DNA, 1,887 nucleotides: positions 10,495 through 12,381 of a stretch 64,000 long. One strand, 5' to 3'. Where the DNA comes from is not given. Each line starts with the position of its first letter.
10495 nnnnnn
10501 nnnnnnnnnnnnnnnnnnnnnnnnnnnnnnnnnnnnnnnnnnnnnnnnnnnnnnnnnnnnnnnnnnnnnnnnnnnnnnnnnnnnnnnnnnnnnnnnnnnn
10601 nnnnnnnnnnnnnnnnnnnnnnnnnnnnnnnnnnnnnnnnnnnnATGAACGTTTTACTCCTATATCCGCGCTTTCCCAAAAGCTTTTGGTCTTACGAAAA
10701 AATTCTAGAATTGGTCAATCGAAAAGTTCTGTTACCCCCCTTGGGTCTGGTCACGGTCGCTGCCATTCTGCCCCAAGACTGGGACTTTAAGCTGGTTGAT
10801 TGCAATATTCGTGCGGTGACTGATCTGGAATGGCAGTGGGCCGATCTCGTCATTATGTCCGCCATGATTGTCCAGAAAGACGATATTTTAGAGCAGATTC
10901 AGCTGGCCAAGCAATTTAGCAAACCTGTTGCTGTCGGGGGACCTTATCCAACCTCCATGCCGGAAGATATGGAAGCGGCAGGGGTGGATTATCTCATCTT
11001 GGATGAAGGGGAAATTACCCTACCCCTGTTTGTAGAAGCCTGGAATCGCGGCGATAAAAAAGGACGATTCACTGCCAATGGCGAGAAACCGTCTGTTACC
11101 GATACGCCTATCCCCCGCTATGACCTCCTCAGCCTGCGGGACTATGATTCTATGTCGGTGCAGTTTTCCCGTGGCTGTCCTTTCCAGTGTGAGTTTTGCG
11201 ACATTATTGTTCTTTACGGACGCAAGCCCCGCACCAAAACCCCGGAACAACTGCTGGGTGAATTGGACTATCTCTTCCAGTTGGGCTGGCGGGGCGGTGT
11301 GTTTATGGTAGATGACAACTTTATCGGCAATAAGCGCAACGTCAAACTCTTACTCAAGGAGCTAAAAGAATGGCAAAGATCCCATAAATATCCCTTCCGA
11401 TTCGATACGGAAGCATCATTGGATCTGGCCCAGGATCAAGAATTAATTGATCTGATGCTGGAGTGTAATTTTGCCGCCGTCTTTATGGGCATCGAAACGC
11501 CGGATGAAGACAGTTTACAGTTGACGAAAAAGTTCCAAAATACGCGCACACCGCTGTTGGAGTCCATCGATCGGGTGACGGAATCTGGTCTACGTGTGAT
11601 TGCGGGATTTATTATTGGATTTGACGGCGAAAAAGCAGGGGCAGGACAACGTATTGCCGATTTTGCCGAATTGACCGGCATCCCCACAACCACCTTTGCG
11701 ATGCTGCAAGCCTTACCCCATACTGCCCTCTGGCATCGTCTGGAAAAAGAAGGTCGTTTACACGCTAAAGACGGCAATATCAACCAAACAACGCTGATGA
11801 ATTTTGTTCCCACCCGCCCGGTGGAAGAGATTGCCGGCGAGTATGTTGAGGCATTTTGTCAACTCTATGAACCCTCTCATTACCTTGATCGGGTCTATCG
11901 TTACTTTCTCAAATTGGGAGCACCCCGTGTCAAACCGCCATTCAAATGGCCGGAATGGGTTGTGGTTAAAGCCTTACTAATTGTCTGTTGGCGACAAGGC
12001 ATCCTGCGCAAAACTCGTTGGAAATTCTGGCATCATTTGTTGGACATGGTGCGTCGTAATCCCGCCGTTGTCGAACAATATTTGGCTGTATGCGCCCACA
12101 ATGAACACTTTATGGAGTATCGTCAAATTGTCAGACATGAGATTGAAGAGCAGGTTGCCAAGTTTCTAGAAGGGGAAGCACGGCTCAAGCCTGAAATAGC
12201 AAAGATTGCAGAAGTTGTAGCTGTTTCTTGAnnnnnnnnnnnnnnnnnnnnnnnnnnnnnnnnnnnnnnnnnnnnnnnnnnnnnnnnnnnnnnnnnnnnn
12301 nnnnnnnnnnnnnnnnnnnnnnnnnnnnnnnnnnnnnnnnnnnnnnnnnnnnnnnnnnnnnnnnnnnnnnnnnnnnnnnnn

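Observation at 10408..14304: Tandem B12-dependent radical SAM (DUF4070) paralogues, each behind a duplicated, selectively conserved ~240-bp leader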

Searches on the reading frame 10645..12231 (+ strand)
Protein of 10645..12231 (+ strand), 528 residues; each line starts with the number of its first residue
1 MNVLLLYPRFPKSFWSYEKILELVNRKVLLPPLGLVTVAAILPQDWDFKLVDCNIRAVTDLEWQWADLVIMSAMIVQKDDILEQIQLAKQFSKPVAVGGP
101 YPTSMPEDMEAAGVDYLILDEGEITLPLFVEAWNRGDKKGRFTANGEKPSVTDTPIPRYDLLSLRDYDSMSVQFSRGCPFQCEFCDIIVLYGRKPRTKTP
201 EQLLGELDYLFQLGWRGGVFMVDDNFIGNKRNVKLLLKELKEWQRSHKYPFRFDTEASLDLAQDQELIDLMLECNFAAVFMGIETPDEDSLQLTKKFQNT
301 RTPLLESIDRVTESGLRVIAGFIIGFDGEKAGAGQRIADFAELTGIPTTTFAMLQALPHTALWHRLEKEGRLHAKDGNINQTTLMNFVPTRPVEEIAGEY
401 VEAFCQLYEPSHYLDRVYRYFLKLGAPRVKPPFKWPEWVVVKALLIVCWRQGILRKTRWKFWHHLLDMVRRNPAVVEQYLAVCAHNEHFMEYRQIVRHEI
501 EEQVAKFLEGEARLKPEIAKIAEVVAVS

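Call 5: search_protein_families(library=pfam, proteins=[window:10645-12231:+])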
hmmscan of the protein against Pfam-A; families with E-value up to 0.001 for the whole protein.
window:10645-12231:+ (528 aa): 3 families
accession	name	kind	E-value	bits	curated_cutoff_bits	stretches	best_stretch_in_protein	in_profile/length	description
PF13282.11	DUF4070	-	3.5e-54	183.2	22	1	360-501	1-143/144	Domain of unknown function (DUF4070)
PF04055.27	Radical_SAM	-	3.7e-20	73.2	29.5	1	173-339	2-164/166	Radical SAM superfamily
PF02310.24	B12-binding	-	1.2e-13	51.3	32.1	1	25-127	7-118/121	B12 binding domain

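Call 7: find_homologous_proteins(query=window:10645-12228:+, max_evalue=1e-30)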
Query window:10645-12228:+ (528 aa): 8000 proteins with E <= 1e-30 among 8000 candidates; the best 120 are listed.
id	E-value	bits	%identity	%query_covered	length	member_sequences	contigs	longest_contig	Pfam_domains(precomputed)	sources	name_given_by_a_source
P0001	0.0e+0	1230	100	100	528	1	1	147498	PF04055.28,PF13282.12,PF02310.25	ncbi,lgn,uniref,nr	ncbi:radical SAM protein [Neosynechococcus sphagnicola sy1]|uniref:Radical SAM protein n=1 Tax=Neosy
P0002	1.7e-298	1009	84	96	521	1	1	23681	PF04055.28,PF13282.12,PF02310.25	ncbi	-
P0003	2.1e-297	1005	84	96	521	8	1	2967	PF04055.28,PF13282.12,PF02310.25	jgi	-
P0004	3.3e-296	1001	81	98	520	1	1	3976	PF04055.28,PF13282.12,PF02310.25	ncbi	-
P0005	8.7e-295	997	83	96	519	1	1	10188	PF04055.28,PF13282.12,PF02310.25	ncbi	ncbi:MAG: DUF4070 domain-containing protein [Cyanobacteria bacterium P01_A01_bin.37]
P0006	1.9e-294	996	83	96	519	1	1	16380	PF04055.28,PF13282.12,PF02310.25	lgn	-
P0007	3.6e-294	995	83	96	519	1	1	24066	PF04055.28,PF13282.12,PF02310.25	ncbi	ncbi:MAG: B12-binding domain-containing radical SAM protein [Cyanobacteria bacterium P01_E01_bin.6]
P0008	1.5e-293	993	82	96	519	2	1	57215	PF04055.28,PF13282.12,PF02310.25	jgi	jgi:radical SAM superfamily enzyme YgiQ (UPF0313 family)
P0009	8.2e-293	990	80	99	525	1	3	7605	PF04055.28,PF13282.12,PF02310.25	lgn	-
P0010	3.1e-292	988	83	96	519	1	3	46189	PF04055.28,PF13282.12,PF02310.25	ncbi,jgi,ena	-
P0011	5.1e-292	987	83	96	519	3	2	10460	PF04055.28,PF13282.12,PF02310.25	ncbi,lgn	ncbi:MAG: DUF4070 domain-containing protein [Cyanobacteria bacterium J06627_8]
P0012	4.2e-291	984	83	96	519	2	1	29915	PF04055.28,PF13282.12,PF02310.25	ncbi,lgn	ncbi:MAG: B12-binding domain-containing radical SAM protein [Elainellaceae cyanobacterium]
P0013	1.0e-289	980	80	99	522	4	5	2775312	PF04055.28,PF13282.12,PF02310.25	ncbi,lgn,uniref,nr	ncbi:B12-binding domain-containing radical SAM protein [Synechococcus elongatus]|uniref:B12-binding 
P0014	2.2e-289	979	78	98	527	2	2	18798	PF04055.28,PF13282.12,PF02310.25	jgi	jgi:radical SAM superfamily enzyme YgiQ (UPF0313 family)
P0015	6.4e-288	974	80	96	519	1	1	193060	PF04055.28,PF13282.12,PF02310.25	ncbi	-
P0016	7.7e-288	974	80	99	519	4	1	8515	PF04055.28,PF13282.12,PF02310.25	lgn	-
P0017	9.1e-288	973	79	99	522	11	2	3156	PF04055.28,PF13282.12,PF02310.25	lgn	-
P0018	3.7e-287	971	80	96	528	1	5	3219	PF04055.28,PF13282.12,PF02310.25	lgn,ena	-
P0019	5.3e-287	971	82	95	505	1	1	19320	PF04055.28,PF13282.12,PF02310.25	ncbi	-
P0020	6.3e-287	971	80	96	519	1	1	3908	PF04055.28,PF13282.12,PF02310.25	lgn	-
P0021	2.4e-286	969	78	99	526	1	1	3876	PF04055.28,PF13282.12,PF02310.25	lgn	-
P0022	2.5e-286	969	80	97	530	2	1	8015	PF04055.28,PF13282.12,PF02310.25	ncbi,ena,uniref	ncbi:B12-binding domain-containing radical SAM protein [Prochlorothrix hollandica]|uniref:B12-bindin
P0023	1.4e-285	966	81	96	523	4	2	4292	PF04055.28,PF13282.12,PF02310.25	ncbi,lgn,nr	ncbi:MAG TPA: B12-binding domain-containing radical SAM protein [Synechococcales cyanobacterium M55_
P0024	1.6e-285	966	79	99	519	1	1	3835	PF04055.28,PF13282.12,PF02310.25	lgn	-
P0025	1.7e-285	966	79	96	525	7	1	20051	PF04055.28,PF13282.12,PF02310.25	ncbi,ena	-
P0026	6.9e-285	964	79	99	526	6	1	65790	PF04055.28,PF13282.12,PF02310.25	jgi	-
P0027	5.0e-284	961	80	97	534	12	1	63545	PF04055.28,PF13282.12,PF02310.25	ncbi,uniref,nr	ncbi:B12-binding domain-containing radical SAM protein [Synechococcus sp. 1G10]|uniref:B12-binding d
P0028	5.9e-284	961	80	97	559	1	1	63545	PF04055.28,PF13282.12,PF02310.25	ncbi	-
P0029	1.9e-282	956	79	96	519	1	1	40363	PF04055.28,PF13282.12,PF02310.25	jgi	jgi:radical SAM superfamily enzyme YgiQ (UPF0313 family)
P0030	2.8e-282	955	78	100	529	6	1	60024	PF04055.28,PF13282.12,PF02310.25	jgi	-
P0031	2.9e-282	955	77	98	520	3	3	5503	PF04055.28,PF13282.12,PF02310.25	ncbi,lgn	ncbi:MAG: B12-binding domain-containing radical SAM protein [Prochlorothrix sp.]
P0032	3.2e-282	955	78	99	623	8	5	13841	PF04055.28,PF13282.12,PF02310.25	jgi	jgi:radical SAM superfamily enzyme YgiQ (UPF0313 family)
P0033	3.3e-282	955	77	100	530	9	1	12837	PF04055.28,PF13282.12,PF02310.25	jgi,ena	jgi:radical SAM superfamily enzyme YgiQ (UPF0313 family)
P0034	3.9e-282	955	79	97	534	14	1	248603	PF04055.28,PF13282.12,PF02310.25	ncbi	-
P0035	5.7e-282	954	79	96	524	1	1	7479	PF04055.28,PF13282.12,PF02310.25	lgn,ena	-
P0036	3.5e-281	952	78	100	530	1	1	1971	PF04055.28,PF13282.12,PF02310.25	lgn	-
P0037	5.0e-281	951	77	98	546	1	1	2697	PF04055.28,PF13282.12,PF02310.25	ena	-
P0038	5.1e-281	951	79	96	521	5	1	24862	PF04055.28,PF13282.12,PF02310.25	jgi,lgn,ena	-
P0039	1.2e-280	950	78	95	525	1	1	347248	PF04055.28,PF13282.12,PF02310.25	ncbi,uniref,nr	ncbi:B12-binding domain-containing radical SAM protein [Leptolyngbya sp. 'hensonii']|uniref:B12-bind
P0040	1.2e-280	950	80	96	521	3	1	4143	PF04055.28,PF13282.12,PF02310.25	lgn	-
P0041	1.4e-280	950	80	98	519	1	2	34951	PF04055.28,PF13282.12,PF02310.25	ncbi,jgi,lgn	jgi:radical SAM superfamily enzyme YgiQ (UPF0313 family)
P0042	1.4e-280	950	79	96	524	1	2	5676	PF04055.28,PF13282.12,PF02310.25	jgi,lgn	jgi:radical SAM superfamily enzyme YgiQ (UPF0313 family)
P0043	3.1e-280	949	78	98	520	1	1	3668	PF04055.28,PF13282.12,PF02310.25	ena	-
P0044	6.8e-280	947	76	100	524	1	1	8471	PF04055.28,PF13282.12,PF02310.25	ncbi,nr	ncbi:MAG: B12-binding domain-containing radical SAM protein [Synechococcaceae cyanobacterium]|nr:B12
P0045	7.1e-280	947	78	96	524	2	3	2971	PF04055.28,PF13282.12,PF02310.25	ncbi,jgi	jgi:radical SAM superfamily enzyme YgiQ (UPF0313 family)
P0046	8.0e-280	947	78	98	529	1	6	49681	PF04055.28,PF13282.12,PF02310.25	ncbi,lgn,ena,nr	ncbi:MAG TPA: B12-binding domain-containing radical SAM protein [Cyanobacteria bacterium UBA12227]|n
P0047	1.0e-279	947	79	96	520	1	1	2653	PF04055.28,PF13282.12,PF02310.25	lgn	-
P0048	1.3e-279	947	79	96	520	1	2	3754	PF04055.28,PF13282.12,PF02310.25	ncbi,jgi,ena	-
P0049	1.4e-279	946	79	96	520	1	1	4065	PF04055.28,PF13282.12,PF02310.25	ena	-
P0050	1.4e-279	946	79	96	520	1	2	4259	PF04055.28,PF13282.12,PF02310.25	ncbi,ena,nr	ncbi:MAG: B12-binding domain-containing radical SAM protein [Prochlorothrix sp.]|nr:B12-binding doma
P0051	1.8e-279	946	78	97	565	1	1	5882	PF04055.28,PF13282.12,PF02310.25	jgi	-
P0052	1.9e-279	946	79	96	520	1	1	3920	PF04055.28,PF13282.12,PF02310.25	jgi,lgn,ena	-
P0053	2.1e-279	946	78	96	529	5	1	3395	PF04055.28,PF13282.12,PF02310.25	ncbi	-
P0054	4.5e-279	945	80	96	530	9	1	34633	PF04055.28,PF13282.12,PF02310.25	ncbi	-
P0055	5.1e-279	945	78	98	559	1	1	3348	PF04055.28,PF13282.12,PF02310.25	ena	-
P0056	1.2e-278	943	79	96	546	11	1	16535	PF04055.28,PF13282.12,PF02310.25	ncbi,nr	ncbi:MAG: DUF4070 domain-containing protein [Synechococcaceae cyanobacterium]|nr:DUF4070 domain-cont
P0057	1.6e-278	943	78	96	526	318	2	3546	PF04055.28,PF13282.12,PF02310.25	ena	-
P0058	1.9e-278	943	77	99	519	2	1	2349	PF04055.28,PF13282.12,PF02310.25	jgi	jgi:radical SAM superfamily enzyme YgiQ (UPF0313 family)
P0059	2.5e-278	942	77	98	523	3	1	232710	PF04055.28,PF13282.12,PF02310.25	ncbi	-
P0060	2.5e-278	942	77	100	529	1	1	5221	PF04055.28,PF13282.12,PF02310.25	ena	-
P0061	2.7e-278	942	78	98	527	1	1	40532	PF04055.28,PF13282.12,PF02310.25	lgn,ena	-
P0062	3.8e-278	942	78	96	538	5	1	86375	PF04055.28,PF13282.12,PF02310.25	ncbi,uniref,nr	ncbi:B12-binding domain-containing radical SAM protein [Synechococcus sp. RedBA-s]|uniref:B12-bindin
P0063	4.5e-278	941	79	96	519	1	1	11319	PF04055.28,PF13282.12,PF02310.25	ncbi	ncbi:MAG: DUF4070 domain-containing protein [Phormidesmis sp.]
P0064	8.5e-278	941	76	100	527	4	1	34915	PF04055.28,PF13282.12,PF02310.25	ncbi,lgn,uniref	ncbi:MAG: B12-binding domain-containing radical SAM protein [Coleofasciculus sp. A1-SPW-01]|uniref:B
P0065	8.8e-278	941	77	98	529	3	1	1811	PF04055.28,PF13282.12,PF02310.25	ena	-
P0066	1.3e-277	940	79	97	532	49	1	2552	PF04055.28,PF13282.12,PF02310.25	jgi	jgi:radical SAM superfamily enzyme YgiQ (UPF0313 family)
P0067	2.8e-277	939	79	97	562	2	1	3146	PF04055.28,PF13282.12,PF02310.25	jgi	jgi:radical SAM superfamily enzyme YgiQ (UPF0313 family)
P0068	3.2e-277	939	78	98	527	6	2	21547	PF04055.28,PF13282.12,PF02310.25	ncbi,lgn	-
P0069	3.3e-277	939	78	98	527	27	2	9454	PF04055.28,PF13282.12,PF02310.25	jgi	-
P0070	3.8e-277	938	78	98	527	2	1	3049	PF04055.28,PF13282.12,PF02310.25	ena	-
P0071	4.7e-277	938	78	96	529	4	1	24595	PF04055.28,PF13282.12,PF02310.25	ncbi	-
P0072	5.1e-277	938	78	96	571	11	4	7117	PF04055.28,PF13282.12,PF02310.25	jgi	jgi:radical SAM superfamily enzyme YgiQ (UPF0313 family)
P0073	6.6e-277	938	76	100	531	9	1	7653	PF04055.28,PF13282.12,PF02310.25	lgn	-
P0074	9.6e-277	937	78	96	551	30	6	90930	PF04055.28,PF13282.12,PF02310.25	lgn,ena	-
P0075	1.9e-276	936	78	95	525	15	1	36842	PF04055.28,PF13282.12,PF02310.25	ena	-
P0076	2.5e-276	936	79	96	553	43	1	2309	PF04055.28,PF13282.12,PF02310.25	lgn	-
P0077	2.6e-276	936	77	97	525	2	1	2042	PF04055.28,PF13282.12,PF02310.25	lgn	-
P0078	3.0e-276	935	79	96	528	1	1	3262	PF04055.28,PF13282.12,PF02310.25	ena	-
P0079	3.8e-276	935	80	96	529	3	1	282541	PF04055.28,PF13282.12,PF02310.25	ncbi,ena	-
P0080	4.0e-276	935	78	96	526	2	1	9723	PF04055.28,PF13282.12,PF02310.25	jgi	jgi:radical SAM superfamily enzyme YgiQ (UPF0313 family)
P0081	6.0e-276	934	78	96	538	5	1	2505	PF04055.28,PF13282.12,PF02310.25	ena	-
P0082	2.5e-275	932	77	98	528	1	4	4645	PF04055.28,PF13282.12,PF02310.25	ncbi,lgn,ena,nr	ncbi:MAG TPA: B12-binding domain-containing radical SAM protein [Cyanobacteria bacterium UBA8803]|nr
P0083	4.7e-275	932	75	100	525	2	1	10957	PF04055.28,PF13282.12,PF02310.25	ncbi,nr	ncbi:MAG: B12-binding domain-containing radical SAM protein [Cyanobacteriota bacterium]|nr:B12-bindi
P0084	6.7e-275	931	78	96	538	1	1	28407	PF04055.28,PF13282.12,PF02310.25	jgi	-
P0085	8.4e-275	931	76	99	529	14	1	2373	PF04055.28,PF13282.12,PF02310.25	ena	-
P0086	2.1e-274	929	76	98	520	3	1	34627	PF04055.28,PF13282.12,PF02310.25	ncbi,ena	ncbi:MAG: B12-binding domain-containing radical SAM protein [Thermosynechococcaceae cyanobacterium]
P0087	2.6e-274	929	78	96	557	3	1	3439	PF04055.28,PF13282.12,PF02310.25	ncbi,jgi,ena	jgi:radical SAM superfamily enzyme YgiQ (UPF0313 family)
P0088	4.3e-274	928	78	96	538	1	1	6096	PF04055.28,PF13282.12,PF02310.25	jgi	jgi:radical SAM superfamily enzyme YgiQ (UPF0313 family)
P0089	7.4e-274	928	78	96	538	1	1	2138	PF04055.28,PF13282.12,PF02310.25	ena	-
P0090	7.7e-274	928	76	99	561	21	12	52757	PF04055.28,PF13282.12,PF02310.25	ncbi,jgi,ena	jgi:radical SAM superfamily enzyme YgiQ (UPF0313 family)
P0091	1.1e-273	927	75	100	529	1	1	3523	PF04055.28,PF13282.12,PF02310.25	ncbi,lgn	ncbi:MAG: B12-binding domain-containing radical SAM protein [Coleofasciculaceae cyanobacterium]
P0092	1.9e-273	926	75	99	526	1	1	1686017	PF04055.28,PF13282.12,PF02310.25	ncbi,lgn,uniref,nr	ncbi:B12-binding domain-containing radical SAM protein [Chroococcidiopsis sp. TS-821]|uniref:B12-bin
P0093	5.0e-273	925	76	100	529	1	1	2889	PF04055.28,PF13282.12,PF02310.25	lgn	-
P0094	5.7e-273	925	75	98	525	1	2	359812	PF04055.28,PF13282.12,PF02310.25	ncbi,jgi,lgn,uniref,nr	ncbi:B12-binding domain-containing radical SAM protein [Chroogloeocystis siderophila]|jgi:radical SA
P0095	5.9e-273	925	75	100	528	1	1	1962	PF04055.28,PF13282.12,PF02310.25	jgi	-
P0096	1.2e-272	924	78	96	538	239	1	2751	PF04055.28,PF13282.12,PF02310.25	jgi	jgi:radical SAM superfamily enzyme YgiQ (UPF0313 family)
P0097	3.1e-272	922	74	100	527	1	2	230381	PF04055.28,PF13282.12,PF02310.25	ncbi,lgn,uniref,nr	ncbi:B12-binding domain-containing radical SAM protein [Gloeocapsopsis sp. IPPAS B-1203]|uniref:B12-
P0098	4.0e-272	922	75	99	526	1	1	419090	PF04055.28,PF13282.12,PF02310.25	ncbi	ncbi:DUF4070 domain-containing protein [Gloeocapsa sp. BRSZ]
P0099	6.5e-272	921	75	100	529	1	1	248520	PF04055.28,PF13282.12,PF02310.25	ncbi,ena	-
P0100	7.1e-272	921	79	94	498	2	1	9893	PF04055.28,PF13282.12,PF02310.25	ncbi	ncbi:MAG TPA: B12-binding domain-containing radical SAM protein, partial [Stenomitos sp.]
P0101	9.4e-272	921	75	98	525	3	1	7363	PF04055.28,PF13282.12,PF02310.25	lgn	-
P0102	2.3e-271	919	77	96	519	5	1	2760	PF04055.28,PF13282.12,PF02310.25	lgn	-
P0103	6.5e-271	918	74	100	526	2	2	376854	PF04055.28,PF13282.12,PF02310.25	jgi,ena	jgi:radical SAM superfamily enzyme YgiQ (UPF0313 family)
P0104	6.9e-271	918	75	100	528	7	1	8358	PF04055.28,PF13282.12,PF02310.25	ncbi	ncbi:MAG: DUF4070 domain-containing protein [Crinalium sp.]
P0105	7.2e-271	918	74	100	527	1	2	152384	PF04055.28,PF13282.12,PF02310.25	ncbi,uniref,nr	ncbi:DUF4070 domain-containing protein [Gloeocapsopsis crepidinum LEGE 06123]|uniref:DUF4070 domain-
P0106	1.0e-270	917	75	99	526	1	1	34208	PF04055.28,PF13282.12,PF02310.25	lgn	-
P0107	1.9e-270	916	74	96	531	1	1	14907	PF04055.28,PF13282.12,PF02310.25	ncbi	ncbi:MAG: B12-binding domain-containing radical SAM protein [Spirulinaceae cyanobacterium]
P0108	4.9e-270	915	75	99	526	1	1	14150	PF04055.28,PF13282.12,PF02310.25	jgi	jgi:radical SAM superfamily enzyme YgiQ (UPF0313 family)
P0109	7.3e-270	914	75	98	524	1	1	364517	PF04055.28,PF13282.12,PF02310.25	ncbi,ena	-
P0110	1.3e-269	914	76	98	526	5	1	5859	PF04055.28,PF13282.12,PF02310.25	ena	-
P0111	1.9e-269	913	73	100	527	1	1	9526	PF04055.28,PF13282.12,PF02310.25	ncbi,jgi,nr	ncbi:MAG: DUF4070 domain-containing protein [Oculatellaceae cyanobacterium Prado106]|jgi:radical SAM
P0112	2.8e-269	912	74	98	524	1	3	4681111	PF04055.28,PF13282.12,PF02310.25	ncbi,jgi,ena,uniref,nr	ncbi:B12-binding domain-containing radical SAM protein [Geitlerinema sp. PCC 7407]|uniref:B12-bindin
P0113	3.0e-269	912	74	100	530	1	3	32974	PF04055.28,PF13282.12,PF02310.25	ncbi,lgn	-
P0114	3.7e-269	912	73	100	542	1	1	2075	PF04055.28,PF13282.12,PF02310.25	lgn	-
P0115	4.0e-268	909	74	99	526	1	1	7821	PF04055.28,PF13282.12,PF02310.25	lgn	-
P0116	5.0e-268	908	75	96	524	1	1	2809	PF04055.28,PF13282.12,PF02310.25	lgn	-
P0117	5.4e-268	908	74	100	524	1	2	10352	PF04055.28,PF13282.12,PF02310.25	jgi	jgi:radical SAM superfamily enzyme YgiQ (UPF0313 family)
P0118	1.5e-267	907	75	99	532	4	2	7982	PF04055.28,PF13282.12,PF02310.25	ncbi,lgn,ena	ncbi:MAG TPA: DUF4070 domain-containing protein [Candidatus Obscuribacterales bacterium]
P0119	1.5e-267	907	75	98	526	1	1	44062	PF04055.28,PF13282.12,PF02310.25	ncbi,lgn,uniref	ncbi:DUF4070 domain-containing protein [Tumidithrix helvetica PCC 7403]|uniref:B12-binding domain-co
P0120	1.5e-267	907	76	96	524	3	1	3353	PF04055.28,PF13282.12,PF02310.25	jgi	-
